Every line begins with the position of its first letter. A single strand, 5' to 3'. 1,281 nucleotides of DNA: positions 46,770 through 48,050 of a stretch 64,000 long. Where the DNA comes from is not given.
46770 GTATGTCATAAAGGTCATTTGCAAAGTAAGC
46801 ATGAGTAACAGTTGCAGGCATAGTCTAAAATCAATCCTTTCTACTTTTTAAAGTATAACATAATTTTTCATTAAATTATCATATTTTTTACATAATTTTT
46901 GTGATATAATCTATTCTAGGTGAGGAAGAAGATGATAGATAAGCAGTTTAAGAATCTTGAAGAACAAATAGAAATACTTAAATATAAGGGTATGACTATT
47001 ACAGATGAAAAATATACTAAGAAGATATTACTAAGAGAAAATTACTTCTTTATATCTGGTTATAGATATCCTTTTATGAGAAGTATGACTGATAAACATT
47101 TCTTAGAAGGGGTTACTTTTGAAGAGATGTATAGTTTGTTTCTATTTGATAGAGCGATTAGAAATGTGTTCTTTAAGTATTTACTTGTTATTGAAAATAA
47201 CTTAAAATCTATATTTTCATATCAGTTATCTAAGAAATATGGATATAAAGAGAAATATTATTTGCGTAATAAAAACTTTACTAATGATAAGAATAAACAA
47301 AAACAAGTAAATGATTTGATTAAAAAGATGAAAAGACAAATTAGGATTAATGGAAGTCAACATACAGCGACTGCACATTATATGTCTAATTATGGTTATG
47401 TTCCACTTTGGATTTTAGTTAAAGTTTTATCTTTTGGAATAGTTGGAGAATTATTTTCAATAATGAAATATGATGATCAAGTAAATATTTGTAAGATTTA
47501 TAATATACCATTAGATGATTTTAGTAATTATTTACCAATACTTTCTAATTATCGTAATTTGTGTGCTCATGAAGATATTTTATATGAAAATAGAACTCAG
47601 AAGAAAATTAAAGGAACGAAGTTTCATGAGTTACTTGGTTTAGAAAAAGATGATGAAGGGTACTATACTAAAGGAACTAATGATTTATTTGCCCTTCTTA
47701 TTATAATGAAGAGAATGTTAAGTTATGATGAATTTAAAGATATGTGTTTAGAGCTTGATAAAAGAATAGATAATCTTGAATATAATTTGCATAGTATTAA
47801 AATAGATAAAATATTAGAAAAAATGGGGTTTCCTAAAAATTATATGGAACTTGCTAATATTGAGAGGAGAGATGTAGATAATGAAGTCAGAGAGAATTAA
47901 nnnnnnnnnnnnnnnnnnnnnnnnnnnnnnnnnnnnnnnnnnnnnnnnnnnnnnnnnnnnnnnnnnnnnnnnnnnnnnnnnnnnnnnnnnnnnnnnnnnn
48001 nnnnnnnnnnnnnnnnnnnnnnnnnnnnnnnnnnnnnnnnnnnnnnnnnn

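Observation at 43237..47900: Module copies B and C bracket a small accessory islet ending in an AbiD/F abortive-infection gene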

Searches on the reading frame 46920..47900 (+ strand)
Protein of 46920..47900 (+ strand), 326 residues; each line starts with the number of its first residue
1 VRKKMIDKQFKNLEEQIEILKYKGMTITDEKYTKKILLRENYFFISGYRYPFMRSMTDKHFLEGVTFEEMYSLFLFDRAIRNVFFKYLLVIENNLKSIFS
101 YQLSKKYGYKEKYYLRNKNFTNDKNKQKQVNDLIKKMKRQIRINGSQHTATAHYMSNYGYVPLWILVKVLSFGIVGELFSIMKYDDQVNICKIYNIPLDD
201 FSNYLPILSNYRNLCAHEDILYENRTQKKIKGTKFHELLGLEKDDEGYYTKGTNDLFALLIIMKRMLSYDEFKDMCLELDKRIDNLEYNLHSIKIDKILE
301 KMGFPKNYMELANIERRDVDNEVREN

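Call 5: search_protein_families(library=pfam, proteins=[window:46920-47900:+], max_evalue=0.01)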
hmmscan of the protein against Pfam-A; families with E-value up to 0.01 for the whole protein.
window:46920-47900:+ (326 aa): 1 family
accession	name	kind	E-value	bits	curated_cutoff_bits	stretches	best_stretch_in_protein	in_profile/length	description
PF07751.16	Abi_2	-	2.1e-41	142.7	25.6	1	36-222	2-183/184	Abi-like protein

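Call 10: find_encoding_contigs(protein=window:46920-47900:+, flank=10000, max_places=10)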
Protein window:46920-47900:+ (326 aa): no gene with exactly this product is on record in the collection.

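Call 11: find_encoding_contigs(protein=window:46932-47900:+, flank=10000, max_places=10)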
Protein window:46932-47900:+ (322 aa): 5 contigs read that carry it; 4 places shown.
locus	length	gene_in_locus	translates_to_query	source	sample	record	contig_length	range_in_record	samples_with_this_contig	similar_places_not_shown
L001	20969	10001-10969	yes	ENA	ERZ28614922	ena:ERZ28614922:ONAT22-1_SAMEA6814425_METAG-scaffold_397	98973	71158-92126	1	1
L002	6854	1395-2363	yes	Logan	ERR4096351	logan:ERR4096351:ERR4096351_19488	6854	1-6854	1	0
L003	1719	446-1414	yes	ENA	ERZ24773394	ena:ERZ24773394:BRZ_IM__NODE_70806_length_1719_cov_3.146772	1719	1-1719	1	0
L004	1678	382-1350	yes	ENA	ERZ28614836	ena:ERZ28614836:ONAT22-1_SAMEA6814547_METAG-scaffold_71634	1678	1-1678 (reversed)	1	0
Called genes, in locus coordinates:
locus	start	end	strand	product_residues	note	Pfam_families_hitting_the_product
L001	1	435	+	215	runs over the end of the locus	PF05857:TraX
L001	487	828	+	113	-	-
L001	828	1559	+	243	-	-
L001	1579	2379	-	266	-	PF02535:Zip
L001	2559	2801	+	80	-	PF04383:KilA-N (faint)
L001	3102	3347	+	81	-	-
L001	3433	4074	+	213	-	PF01520:Amidase_3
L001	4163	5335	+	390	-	PF00753:Lactamase_B, PF23023:Anti-Pycsar_Apyc1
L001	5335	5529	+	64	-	PF11213:DUF3006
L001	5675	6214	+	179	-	PF03575:Peptidase_S51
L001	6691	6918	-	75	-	-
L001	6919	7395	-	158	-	-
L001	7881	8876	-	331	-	-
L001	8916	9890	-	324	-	PF00882:Zn_dep_PLPC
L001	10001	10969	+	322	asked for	PF07751:Abi_2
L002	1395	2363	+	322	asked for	PF07751:Abi_2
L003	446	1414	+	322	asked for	PF07751:Abi_2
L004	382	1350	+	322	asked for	PF07751:Abi_2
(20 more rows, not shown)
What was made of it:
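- Tried and rejected: The ATG at 46932 is the called start (calls 10, 11).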

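Call 17: search_protein_families(library=ncbifam, proteins=[window:46932-47900:+], max_evalue=0.1)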
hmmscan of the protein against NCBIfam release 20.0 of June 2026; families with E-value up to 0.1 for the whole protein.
window:46932-47900:+ (322 aa): 0 families

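Call 18: search_protein_families(library=padloc, proteins=[window:46932-47900:+], max_evalue=0.1)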
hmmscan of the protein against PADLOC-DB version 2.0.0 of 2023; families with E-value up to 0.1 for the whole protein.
window:46932-47900:+ (322 aa): 1 family
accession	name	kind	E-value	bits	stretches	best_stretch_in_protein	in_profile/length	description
PDLC02344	AbiD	-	1.3e-59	200.2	1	3-309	4-276/277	AbiD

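Call 19: search_protein_families(library=phrogs, proteins=[window:46932-47900:+], max_evalue=0.1)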
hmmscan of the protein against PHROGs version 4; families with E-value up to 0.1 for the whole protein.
window:46932-47900:+ (322 aa): 4 families
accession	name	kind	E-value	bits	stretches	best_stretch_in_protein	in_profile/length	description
phrog_2158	-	moron, auxiliary metabolic gene and host takeover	5.3e-69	233.9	1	3-308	3-308/315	abortive infection resistance protein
phrog_18101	-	unknown function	3.7e-21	76.5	1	4-107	9-112/119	-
phrog_15617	-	unknown function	1e-11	46.2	1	133-307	4-162/165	-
phrog_7928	-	unknown function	0.033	15.1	0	269-297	7-35/63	-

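Call 42: search_dna_similar(query=window:46932-47900:+, collection=plasmids, mode=protein, max_rows=15)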
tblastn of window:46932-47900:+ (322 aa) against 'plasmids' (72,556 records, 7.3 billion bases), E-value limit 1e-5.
Records with a match: 300; places in all: 304; records where one place covers at least 80% of the query: 149.
Best place of each record, by identity: <60% 300.
By first word of the organism name: Salmonella 50; Escherichia 38; Acinetobacter 20; Pseudomonas 13; Rhodococcus 11; Klebsiella 11; Legionella 10; Enterobacter 10; Listeria 7; Rhizobium 6; and 77 more.
By predicted mobility (MOB-suite, as given by PLSDB): conjugative 155; non-mobilizable 90; mobilizable 55.
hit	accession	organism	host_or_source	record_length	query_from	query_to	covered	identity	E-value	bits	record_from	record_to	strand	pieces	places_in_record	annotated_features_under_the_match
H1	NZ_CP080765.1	Aneurinibacillus thermoaerophilus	compost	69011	8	307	93%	33.1%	9e-26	115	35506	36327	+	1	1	Abi family protein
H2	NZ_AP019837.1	Leptotrichia wadei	-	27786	3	311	96%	29.7%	4e-31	130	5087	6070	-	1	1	Abi family protein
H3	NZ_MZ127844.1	Listeria innocua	-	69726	1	310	96%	28.0%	5e-28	121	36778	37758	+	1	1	Abi family protein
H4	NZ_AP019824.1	Leptotrichia hofstadii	-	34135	1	301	93%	27.9%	3e-21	101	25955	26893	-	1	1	Abi family protein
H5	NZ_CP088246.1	Metabacillus sp. B2-18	single cell,human skin swab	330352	11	306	92%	27.7%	2e-23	107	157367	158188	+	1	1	Abi family protein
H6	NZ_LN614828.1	Legionella fallonii LLAP-10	-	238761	8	306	93%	27.3%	3e-18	93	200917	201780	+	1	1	Abi family protein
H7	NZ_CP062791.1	Cytobacillus oceanisediminis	rhizosphere taken during the low tide ...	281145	8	307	93%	26.7%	6e-19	95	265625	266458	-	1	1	Abi family protein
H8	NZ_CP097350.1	Cytobacillus pseudoceanisediminis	cell culture,hot underground spring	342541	8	307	93%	26.4%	1e-18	94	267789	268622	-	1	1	Abi family protein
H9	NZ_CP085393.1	Cytobacillus oceanisediminis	single cell,soil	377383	8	307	93%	26.4%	1e-18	94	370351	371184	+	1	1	Abi family protein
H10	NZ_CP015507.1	Cytobacillus oceanisediminis 2691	seawater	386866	8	307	93%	26.4%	1e-18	94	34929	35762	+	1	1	Abi family protein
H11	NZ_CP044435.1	Alicyclobacillus sp. TC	cell culture,acidic hot spring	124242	4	306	94%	26.0%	6e-22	103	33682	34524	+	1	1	Abi family protein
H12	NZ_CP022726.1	Erwinia persicina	Allium cepa L.,single cell,rotten onion ...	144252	4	316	97%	25.1%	2e-13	78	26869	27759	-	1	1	Abi family protein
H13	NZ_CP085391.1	Cytobacillus firmus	single cell,soil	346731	4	307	94%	25.7%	3e-17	90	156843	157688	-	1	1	Abi family protein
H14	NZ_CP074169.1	Serratia ureilytica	lake water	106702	4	304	93%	25.9%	1e-15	85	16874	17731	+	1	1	Abi family protein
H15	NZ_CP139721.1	Nitratireductor rhodophyticola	Bacterial Culture,hydrothermal vent ...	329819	3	308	95%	25.2%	7e-19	95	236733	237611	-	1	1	Abi family protein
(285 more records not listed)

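Call 43: search_dna_similar(query=window:46932-47900:+, collection=phages, mode=protein, max_rows=15)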
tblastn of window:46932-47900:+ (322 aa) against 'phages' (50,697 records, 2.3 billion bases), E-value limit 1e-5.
Records with a match: 72; places in all: 72; records where one place covers at least 80% of the query: 43.
Best place of each record, by identity: <60% 72.
By first word of the organism name: Streptococcus 50; Bacteriophage 5; Clostridioides 4; Lactobacillus 3; Enterococcus 2; Listeria 2; Staphylococcus 2; Lactococcus 2; Erysipelothrix 2.
By host as written in the record: - 7; Streptococcus mitis 3; Enterococcus faecalis 2; Streptococcus pneumoniae 09B07772 2; Listeria monocytogenes ATCC 19115 2; Lactobacillus paracasei 2; Erysipelothrix rhusiopathiae 2; Streptococcus gallolyticus UCN34 1; and 51 more.
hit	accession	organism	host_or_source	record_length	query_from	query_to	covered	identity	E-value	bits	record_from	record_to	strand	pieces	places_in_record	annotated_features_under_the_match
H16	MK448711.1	Streptococcus phage Javan235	Streptococcus gallolyticus UCN34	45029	4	322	99%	31.3%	3e-33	135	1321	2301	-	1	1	hypothetical protein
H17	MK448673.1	Streptococcus phage Javan119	Streptococcus dysgalactiae ATCC_27957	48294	4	311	96%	30.1%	7e-34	137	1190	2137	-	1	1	hypothetical protein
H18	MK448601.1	Streptococcus satellite phage Javan653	Streptococcus vestibularis F0396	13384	4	304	93%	30.0%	9e-32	130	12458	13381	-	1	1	abortive infection resistance protein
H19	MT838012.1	Bacteriophage sp.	human fecal samples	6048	4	308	95%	29.2%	9e-35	139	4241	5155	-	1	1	record has no annotation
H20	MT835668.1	Bacteriophage sp.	human fecal samples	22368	2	304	94%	29.4%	2e-39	153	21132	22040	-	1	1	record has no annotation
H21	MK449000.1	Streptococcus phage Javan64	Streptococcus anginosus BVI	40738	2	322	100%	27.6%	2e-28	121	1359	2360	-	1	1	abortive infection bacteriophage resistance protein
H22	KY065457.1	Streptococcus phage IPP16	Streptococcus pneumoniae 48/2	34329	4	304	93%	28.8%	2e-29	124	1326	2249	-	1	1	abortive infection resistance protein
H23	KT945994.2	Enterococcus phage vB_EfaS_IME197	Enterococcus faecalis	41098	5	306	94%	28.3%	1e-27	119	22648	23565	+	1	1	abortive infection bacteriophage resistance protein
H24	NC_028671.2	Enterococcus phage vB_EfaS_IME197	Enterococcus faecalis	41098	5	306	94%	28.3%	1e-27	119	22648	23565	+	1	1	abortive infection resistance protein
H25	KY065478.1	Streptococcus phage IPP38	Streptococcus pneumoniae GA47373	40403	4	304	93%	27.8%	4e-28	120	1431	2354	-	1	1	abortive infection resistance protein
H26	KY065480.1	Streptococcus phage IPP40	Streptococcus pneumoniae Ala243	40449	4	304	93%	27.8%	4e-28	120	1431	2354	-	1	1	abortive infection resistance protein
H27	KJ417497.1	Streptococcus phage Spn1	Streptococcus pneumoniae P1121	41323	4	304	93%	27.8%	4e-28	120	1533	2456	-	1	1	abortive infection bacteriophage resistance protein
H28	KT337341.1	Streptococcus phage phiARI0131-1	Streptococcus pneumoniae 09B07772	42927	4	304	93%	27.8%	4e-28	120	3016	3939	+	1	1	hypothetical protein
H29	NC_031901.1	Streptococcus phage phiARI0131-1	Streptococcus pneumoniae 09B07772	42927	4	304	93%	27.8%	4e-28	120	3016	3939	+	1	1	abortive infection resistance protein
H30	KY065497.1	Streptococcus phage IPP61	Streptococcus pneumoniae 18C/3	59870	4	304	93%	27.8%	4e-28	120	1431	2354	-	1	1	abortive infection resistance protein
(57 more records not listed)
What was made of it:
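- Mobile Abi_2 homologues are only 25-33% identical (calls 42, 43). Mobile Abi_2 homologues are at most 33% identical (calls 42, 43).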

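Call 55: find_homologous_proteins(query=window:46932-47900:+, max_evalue=1e-10)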
Query window:46932-47900:+ (322 aa): 8000 proteins with E <= 1e-10 among 8000 candidates; the best 120 are listed.
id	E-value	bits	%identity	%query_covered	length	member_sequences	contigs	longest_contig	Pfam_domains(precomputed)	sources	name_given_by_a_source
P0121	4.4e-202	688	96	100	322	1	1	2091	PF07751.17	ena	-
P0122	5.8e-198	675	94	100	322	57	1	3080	PF07751.17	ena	-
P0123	1.0e-194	664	92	100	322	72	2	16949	PF07751.17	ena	-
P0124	4.5e-194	662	93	100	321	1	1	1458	PF07751.17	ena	-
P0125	2.0e-190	650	92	100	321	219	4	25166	PF07751.17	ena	-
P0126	8.3e-190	648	91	99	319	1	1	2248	PF07751.17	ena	-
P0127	7.6e-187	638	89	100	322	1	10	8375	PF07751.17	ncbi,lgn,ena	-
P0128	2.5e-186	636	89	100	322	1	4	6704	PF07751.17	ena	-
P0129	4.8e-186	636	90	100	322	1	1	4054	PF07751.17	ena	-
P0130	6.3e-186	635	89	100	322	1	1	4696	PF07751.17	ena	-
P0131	6.6e-186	635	90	100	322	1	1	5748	PF07751.17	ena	-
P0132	7.1e-186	635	89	100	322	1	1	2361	PF07751.17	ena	-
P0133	1.5e-185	634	89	100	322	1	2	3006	PF07751.17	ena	-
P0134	2.1e-185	633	90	99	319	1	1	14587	PF07751.17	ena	-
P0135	2.6e-185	633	89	100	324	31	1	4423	PF07751.17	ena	-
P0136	6.6e-185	632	90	99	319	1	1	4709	PF07751.17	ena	-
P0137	9.5e-185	631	90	99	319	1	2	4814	PF07751.17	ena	-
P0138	1.4e-184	631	90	99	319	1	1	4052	PF07751.17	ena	-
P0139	7.6e-184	628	88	99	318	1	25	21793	PF07751.17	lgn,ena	-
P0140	8.7e-184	628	88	99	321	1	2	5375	PF07751.17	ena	-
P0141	1.0e-183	628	88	99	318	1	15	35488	PF07751.17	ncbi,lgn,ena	-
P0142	1.1e-183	628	88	99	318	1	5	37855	PF07751.17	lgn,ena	-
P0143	1.5e-183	627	88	99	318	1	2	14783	PF07751.17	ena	-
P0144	1.6e-183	627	88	99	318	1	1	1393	PF07751.17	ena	-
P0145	1.7e-183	627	88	99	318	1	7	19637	PF07751.17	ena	-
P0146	1.8e-183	627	88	99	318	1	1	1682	PF07751.17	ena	-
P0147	2.5e-183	627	88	99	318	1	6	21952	PF07751.17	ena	-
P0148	3.8e-183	626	87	99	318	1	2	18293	PF07751.17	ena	-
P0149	4.1e-183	626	87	99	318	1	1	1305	PF07751.17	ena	-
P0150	4.6e-183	626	88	99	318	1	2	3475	PF07751.17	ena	-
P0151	5.5e-183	626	88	99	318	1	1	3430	PF07751.17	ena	-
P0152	5.8e-183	625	88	99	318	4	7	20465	PF07751.17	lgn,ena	-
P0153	7.2e-183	625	87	99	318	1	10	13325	PF07751.17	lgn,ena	-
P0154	9.6e-183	625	87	99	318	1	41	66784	PF07751.17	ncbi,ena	-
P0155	1.1e-182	625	87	99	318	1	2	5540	PF07751.17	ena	-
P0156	1.1e-182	625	87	98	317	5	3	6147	PF07751.17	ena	-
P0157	3.4e-182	623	87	99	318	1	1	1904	PF07751.17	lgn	-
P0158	3.9e-182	623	87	99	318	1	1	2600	PF07751.17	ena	-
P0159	4.6e-182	622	87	99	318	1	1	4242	PF07751.17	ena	-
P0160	5.3e-182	622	88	100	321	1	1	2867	PF07751.17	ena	-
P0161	1.2e-181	621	87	99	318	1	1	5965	PF07751.17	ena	-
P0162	1.2e-181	621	87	99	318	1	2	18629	PF07751.17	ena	-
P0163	1.2e-181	621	87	99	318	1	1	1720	PF07751.17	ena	-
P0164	1.4e-181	621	87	99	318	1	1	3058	PF07751.17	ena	-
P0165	2.1e-181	620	87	98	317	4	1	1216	PF07751.17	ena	-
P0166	3.0e-181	620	87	100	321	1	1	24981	PF07751.17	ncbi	-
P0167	4.0e-181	619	87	100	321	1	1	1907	PF07751.17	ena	-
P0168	6.8e-181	619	86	99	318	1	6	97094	PF07751.17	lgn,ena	-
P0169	7.6e-181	618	86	99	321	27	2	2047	PF07751.17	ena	-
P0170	8.7e-181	618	86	99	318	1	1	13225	PF07751.17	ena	-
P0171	3.3e-180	616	87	99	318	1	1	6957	PF07751.17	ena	-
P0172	1.5e-178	611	84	100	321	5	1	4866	PF07751.17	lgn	-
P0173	1.6e-177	608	87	100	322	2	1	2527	PF07751.17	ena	-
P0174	3.9e-177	606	88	100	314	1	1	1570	PF07751.17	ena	-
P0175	5.3e-177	606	86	99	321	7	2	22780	PF07751.17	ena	-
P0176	1.6e-175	601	85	99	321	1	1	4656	PF07751.17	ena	-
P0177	1.2e-174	598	84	100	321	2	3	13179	PF07751.17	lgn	-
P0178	1.5e-174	598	84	98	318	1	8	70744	PF07751.17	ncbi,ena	-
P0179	1.6e-174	598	85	99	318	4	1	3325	PF07751.17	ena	-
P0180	2.0e-174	597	84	98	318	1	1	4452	PF07751.17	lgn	-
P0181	3.3e-174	597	84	98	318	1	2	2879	PF07751.17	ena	-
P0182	6.2e-174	596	84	98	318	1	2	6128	PF07751.17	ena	-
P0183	8.4e-174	595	84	98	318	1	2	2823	PF07751.17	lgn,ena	-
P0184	1.4e-173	595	84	98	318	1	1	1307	PF07751.17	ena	-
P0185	1.4e-173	595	84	98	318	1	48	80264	PF07751.17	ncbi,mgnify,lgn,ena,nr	ncbi:MAG TPA: Abi family protein [Candidatus Onthousia faecavium]|mgnify:CR=1 FL=1|nr:Abi family pro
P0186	1.8e-173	594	84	98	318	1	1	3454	PF07751.17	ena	-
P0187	5.3e-173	593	83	98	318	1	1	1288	PF07751.17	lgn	-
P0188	7.3e-173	592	83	98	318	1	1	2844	PF07751.17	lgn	-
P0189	5.0e-167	573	81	100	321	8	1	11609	PF07751.17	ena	-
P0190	1.9e-166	571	81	98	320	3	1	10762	PF07751.17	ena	-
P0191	4.4e-166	570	82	98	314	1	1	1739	PF07751.17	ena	-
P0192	2.3e-165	568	85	100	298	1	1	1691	PF07751.17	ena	-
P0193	1.5e-163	562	85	93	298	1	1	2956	PF07751.17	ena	-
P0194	7.9e-159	546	76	99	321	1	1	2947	PF07751.17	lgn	-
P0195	1.3e-158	545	85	89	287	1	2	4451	PF07751.17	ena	-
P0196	2.1e-155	535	75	100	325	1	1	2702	PF07751.17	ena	-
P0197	1.5e-148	512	73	98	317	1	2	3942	PF07751.17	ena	-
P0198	2.8e-148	512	74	99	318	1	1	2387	PF07751.17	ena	-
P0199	2.8e-148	512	72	99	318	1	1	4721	PF07751.17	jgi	-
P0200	4.8e-148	511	73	98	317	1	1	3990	PF07751.17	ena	-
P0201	5.5e-148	511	73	98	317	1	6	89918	PF07751.17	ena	-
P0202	6.5e-148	510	72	99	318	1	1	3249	PF07751.17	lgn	-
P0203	7.1e-148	510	72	99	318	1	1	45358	PF07751.17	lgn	-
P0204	7.4e-148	510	73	98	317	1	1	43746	PF07751.17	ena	-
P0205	8.0e-148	510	72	99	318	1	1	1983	PF07751.17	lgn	-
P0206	9.1e-148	510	73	98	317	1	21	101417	PF07751.17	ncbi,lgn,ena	-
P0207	1.6e-147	509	73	98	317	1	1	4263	PF07751.17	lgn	-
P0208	3.7e-147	508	73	99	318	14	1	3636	PF07751.17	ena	-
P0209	7.2e-147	507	75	96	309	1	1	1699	PF07751.17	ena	-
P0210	5.1e-144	498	73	98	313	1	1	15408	PF07751.17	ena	-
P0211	6.3e-144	497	73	98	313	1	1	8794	PF07751.17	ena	-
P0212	9.9e-144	497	71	99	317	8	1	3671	PF07751.17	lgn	-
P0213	2.4e-143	495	71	97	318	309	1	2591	PF07751.17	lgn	-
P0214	3.8e-143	495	74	97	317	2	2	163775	PF07751.17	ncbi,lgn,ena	-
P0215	1.2e-141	490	71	99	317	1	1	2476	PF07751.17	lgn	-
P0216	1.3e-141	490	71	98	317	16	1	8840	PF07751.17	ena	-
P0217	1.5e-140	486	74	95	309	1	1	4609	PF07751.17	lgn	-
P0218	3.5e-140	485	69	98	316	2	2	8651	PF07751.17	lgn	-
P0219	3.8e-139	482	69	99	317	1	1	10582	PF07751.17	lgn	-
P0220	1.4e-138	480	68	99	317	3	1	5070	PF07751.17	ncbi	-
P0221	2.6e-138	479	69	99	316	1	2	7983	PF07751.17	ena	-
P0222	3.3e-138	478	69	97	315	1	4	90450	PF07751.17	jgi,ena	-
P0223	3.3e-138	478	69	99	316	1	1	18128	PF07751.17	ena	-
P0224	4.5e-138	478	68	98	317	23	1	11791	PF07751.17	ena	-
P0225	4.6e-138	478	69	99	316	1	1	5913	PF07751.17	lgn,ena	-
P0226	4.9e-138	478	69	98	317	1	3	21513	PF07751.17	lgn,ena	-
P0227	5.3e-138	478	68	98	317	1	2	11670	PF07751.17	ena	-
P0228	5.4e-138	478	69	99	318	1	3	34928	PF07751.17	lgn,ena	-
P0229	6.0e-138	478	68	99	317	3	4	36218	PF07751.17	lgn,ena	-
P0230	6.0e-138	478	69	99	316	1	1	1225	PF07751.17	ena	-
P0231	6.0e-138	478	69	99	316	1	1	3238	PF07751.17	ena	-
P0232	6.1e-138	478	69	99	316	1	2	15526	PF07751.17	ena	-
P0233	6.8e-138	477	69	99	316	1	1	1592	PF07751.17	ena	-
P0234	7.0e-138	477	68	98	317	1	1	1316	PF07751.17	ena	-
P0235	7.1e-138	477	69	99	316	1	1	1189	PF07751.17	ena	-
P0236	7.4e-138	477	69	99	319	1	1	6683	PF07751.17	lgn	-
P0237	7.4e-138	477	69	99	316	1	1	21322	PF07751.17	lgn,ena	-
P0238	8.2e-138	477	69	99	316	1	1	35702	PF07751.17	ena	-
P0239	8.9e-138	477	68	98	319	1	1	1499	PF07751.17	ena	-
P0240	9.1e-138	477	69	99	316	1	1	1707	PF07751.17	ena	-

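Call 67: search_solved_structures(query=window:46932-47900:+, max_evalue=1)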
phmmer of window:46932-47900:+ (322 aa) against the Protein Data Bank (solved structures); distinct sequences matched with E-value up to 1: 1.
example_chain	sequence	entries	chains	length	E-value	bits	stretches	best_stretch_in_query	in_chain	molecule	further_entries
8vz6_A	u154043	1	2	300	7e-18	68.4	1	4-218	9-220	Abi family protein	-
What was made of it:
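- On Abi_2 (AbiD/AbiF) family: PDB 8vz6 'Abi family protein' gives E 7e-18 (call 67).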
